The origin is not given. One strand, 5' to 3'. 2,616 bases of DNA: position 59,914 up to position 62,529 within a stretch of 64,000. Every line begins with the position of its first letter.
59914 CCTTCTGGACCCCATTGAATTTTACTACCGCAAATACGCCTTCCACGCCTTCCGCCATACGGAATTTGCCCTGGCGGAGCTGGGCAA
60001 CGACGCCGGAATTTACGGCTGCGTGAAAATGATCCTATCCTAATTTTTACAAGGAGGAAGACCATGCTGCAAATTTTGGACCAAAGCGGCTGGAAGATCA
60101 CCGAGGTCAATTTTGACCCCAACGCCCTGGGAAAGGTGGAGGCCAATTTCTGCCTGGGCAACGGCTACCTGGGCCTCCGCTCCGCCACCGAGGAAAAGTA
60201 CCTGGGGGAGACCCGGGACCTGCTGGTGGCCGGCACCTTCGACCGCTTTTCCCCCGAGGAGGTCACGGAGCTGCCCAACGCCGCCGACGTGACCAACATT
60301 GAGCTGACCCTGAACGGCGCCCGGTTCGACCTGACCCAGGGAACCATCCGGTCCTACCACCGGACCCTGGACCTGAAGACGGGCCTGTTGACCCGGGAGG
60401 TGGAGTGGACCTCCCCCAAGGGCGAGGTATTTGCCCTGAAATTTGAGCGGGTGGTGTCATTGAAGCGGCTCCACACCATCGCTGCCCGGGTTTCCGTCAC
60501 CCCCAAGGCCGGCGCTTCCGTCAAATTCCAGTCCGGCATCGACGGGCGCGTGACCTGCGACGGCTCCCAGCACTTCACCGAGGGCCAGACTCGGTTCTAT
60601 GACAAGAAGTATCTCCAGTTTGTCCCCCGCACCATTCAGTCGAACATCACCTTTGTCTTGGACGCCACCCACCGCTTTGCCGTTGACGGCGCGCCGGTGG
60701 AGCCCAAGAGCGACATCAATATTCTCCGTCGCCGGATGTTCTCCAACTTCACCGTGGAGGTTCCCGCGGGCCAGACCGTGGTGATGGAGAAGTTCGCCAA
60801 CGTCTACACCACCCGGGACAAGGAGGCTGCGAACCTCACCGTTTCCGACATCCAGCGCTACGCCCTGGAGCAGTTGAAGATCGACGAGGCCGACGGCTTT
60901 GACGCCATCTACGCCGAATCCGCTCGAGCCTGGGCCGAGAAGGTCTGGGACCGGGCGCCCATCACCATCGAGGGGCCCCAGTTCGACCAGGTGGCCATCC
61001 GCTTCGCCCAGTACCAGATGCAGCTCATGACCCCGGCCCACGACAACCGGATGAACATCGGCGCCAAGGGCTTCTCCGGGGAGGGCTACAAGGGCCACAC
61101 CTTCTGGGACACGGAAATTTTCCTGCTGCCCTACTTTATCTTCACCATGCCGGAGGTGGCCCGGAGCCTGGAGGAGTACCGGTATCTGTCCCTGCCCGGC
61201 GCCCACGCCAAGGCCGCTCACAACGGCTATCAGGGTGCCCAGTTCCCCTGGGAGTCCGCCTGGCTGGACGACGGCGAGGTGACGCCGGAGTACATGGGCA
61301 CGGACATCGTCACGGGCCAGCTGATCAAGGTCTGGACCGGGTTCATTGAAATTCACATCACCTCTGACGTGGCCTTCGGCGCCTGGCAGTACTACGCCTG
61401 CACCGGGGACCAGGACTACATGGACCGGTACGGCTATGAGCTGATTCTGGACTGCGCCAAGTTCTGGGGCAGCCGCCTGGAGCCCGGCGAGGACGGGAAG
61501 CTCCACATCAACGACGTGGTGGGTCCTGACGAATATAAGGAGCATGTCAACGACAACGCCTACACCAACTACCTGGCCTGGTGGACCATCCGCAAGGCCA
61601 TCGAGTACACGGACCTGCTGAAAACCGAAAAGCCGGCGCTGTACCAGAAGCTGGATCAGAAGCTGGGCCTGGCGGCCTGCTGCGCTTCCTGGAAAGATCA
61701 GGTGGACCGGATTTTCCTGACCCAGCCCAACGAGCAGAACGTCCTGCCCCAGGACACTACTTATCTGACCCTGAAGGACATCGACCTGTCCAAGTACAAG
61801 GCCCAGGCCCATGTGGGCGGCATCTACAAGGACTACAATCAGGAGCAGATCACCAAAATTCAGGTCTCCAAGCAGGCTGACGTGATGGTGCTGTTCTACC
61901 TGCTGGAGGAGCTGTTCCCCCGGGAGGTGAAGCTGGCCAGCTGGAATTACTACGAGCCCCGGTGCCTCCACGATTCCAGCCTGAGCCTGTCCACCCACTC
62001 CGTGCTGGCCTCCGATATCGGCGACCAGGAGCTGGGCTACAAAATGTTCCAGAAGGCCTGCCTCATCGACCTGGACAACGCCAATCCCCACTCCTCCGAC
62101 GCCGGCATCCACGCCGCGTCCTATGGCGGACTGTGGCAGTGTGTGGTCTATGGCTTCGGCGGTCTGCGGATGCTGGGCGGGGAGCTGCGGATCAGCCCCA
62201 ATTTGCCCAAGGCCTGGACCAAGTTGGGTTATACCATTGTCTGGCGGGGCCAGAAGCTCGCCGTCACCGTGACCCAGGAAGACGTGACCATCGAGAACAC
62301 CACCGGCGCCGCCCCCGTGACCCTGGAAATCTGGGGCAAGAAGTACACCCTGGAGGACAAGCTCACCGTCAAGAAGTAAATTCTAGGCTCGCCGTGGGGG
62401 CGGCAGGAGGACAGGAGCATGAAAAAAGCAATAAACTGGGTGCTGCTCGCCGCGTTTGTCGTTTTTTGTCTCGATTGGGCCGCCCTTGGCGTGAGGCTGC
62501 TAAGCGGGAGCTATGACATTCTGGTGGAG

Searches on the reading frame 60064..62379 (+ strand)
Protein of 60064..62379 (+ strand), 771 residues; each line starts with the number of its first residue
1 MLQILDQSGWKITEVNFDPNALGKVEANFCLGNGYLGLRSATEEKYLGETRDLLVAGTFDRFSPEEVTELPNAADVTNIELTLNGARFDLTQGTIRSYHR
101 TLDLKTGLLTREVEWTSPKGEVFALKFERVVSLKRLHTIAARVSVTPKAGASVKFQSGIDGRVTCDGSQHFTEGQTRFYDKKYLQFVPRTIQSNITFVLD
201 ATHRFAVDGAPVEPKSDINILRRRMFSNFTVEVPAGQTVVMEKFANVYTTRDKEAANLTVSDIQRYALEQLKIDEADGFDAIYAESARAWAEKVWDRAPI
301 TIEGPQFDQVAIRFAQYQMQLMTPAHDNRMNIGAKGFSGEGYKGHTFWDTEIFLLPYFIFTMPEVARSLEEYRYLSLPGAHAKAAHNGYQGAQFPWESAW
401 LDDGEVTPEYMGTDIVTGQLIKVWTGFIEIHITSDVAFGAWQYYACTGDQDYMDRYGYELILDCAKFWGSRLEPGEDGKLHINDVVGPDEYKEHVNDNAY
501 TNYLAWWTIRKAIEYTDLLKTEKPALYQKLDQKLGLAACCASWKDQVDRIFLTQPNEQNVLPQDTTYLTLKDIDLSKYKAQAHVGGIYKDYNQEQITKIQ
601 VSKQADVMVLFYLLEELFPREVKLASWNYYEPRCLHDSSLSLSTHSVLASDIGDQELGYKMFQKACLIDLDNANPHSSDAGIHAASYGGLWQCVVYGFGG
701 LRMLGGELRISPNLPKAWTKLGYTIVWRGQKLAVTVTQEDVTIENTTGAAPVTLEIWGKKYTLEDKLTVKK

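Call 24: search_protein_families(library=pfam, proteins=[window:60064-62379:+])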
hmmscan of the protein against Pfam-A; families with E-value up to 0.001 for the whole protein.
window:60064-62379:+ (771 aa): 4 families
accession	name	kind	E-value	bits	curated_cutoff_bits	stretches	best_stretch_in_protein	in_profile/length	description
PF03632.21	Glyco_hydro_65m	-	2.2e-111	372.9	27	1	313-692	1-371/371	Glycosyl hydrolase family 65 central catalytic domain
PF03636.21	Glyco_hydro_65N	-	4e-56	190.8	26.6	1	14-251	2-233/233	Glycosyl hydrolase family 65, N-terminal domain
PF03633.20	Glyco_hydro_65C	-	1.7e-17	63.3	22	1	701-763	1-62/62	Glycosyl hydrolase family 65, C-terminal domain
PF22124.2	Glyco_hydro_95_cat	-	4.4e-05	23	27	1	440-532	175-275/408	Glycosyl hydrolase family 95 catalytic domain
